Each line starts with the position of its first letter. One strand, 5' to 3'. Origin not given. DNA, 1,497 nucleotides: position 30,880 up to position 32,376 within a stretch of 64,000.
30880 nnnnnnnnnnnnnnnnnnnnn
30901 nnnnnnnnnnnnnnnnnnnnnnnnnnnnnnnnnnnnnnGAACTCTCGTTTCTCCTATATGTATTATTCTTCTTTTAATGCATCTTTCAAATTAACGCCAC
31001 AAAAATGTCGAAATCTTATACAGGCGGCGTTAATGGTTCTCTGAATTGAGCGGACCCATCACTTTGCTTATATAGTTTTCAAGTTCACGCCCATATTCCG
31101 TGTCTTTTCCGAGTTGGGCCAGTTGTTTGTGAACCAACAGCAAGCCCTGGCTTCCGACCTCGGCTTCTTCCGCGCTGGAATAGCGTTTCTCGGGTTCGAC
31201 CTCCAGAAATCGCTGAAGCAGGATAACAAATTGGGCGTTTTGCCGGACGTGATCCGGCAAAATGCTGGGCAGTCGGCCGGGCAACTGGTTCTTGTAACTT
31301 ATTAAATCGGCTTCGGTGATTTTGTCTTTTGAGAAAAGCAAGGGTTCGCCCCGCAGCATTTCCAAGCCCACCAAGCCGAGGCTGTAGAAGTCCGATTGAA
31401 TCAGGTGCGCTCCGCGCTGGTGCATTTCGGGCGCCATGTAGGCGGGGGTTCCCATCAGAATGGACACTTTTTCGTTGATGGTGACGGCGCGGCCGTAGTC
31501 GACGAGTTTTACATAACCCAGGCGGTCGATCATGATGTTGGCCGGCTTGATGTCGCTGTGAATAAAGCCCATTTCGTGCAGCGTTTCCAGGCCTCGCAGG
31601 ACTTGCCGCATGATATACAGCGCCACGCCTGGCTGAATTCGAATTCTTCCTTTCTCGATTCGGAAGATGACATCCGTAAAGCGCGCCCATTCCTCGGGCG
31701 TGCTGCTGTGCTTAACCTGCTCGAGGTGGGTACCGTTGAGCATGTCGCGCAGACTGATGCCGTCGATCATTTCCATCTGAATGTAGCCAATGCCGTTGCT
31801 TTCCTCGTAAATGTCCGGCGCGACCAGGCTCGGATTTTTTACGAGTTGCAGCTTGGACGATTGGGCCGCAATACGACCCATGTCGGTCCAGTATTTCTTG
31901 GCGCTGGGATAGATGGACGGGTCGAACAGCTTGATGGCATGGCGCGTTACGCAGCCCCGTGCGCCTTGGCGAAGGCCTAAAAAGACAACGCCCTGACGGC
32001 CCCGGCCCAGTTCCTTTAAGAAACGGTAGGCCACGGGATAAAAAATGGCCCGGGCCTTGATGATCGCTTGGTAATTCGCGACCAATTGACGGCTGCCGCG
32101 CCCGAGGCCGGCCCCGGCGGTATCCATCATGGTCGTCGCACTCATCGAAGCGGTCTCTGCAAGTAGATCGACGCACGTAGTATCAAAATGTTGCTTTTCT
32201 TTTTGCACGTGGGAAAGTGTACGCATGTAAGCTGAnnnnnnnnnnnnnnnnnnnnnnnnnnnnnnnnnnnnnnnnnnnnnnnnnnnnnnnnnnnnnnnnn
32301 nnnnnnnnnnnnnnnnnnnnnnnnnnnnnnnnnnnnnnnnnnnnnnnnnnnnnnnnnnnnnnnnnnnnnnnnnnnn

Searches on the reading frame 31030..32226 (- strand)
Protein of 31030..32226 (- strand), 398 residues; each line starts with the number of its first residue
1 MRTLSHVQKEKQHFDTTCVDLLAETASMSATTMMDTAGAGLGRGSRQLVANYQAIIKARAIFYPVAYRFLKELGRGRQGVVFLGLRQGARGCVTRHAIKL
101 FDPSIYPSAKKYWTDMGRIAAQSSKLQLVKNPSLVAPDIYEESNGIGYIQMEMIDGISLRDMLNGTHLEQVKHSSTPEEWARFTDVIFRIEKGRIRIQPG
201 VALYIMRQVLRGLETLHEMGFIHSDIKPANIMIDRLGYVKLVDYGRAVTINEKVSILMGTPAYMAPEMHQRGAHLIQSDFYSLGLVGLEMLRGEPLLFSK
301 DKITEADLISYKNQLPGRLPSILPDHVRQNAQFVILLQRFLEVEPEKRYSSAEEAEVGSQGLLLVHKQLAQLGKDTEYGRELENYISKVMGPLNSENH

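Call 7: search_protein_families(library=pfam, proteins=[window:31030-32226:-], max_evalue=0.001)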
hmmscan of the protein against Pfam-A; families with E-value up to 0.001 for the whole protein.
window:31030-32226:- (398 aa): 6 families
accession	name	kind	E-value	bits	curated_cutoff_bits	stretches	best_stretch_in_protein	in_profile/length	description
PF00069.31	Pkinase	-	2.4e-34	119.3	31.7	1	67-352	1-255/263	Protein kinase domain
PF07714.23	PK_Tyr_Ser-Thr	-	1.5e-16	60.9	23.1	1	69-295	3-203/258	Protein tyrosine and serine/threonine kinase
PF03109.22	ABC1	-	4.8e-06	26.3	22.9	1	127-254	123-221/244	ABC1 atypical kinase-like domain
PF07387.17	Seadorna_VP7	-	2.2e-05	24.1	20.3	1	210-248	151-191/308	Seadornavirus VP7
PF17667.7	Pkinase_fungal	-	8.7e-05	21.8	24.1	1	203-282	289-378/387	Fungal protein kinase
PF14531.12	Kinase-like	-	0.00027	20.7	25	1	202-271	147-215/289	Kinase-like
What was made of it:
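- Checked: The Hanks-type kinase at 31030-32226 is confirmed (Pkinase, E 2e-34, call 7).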
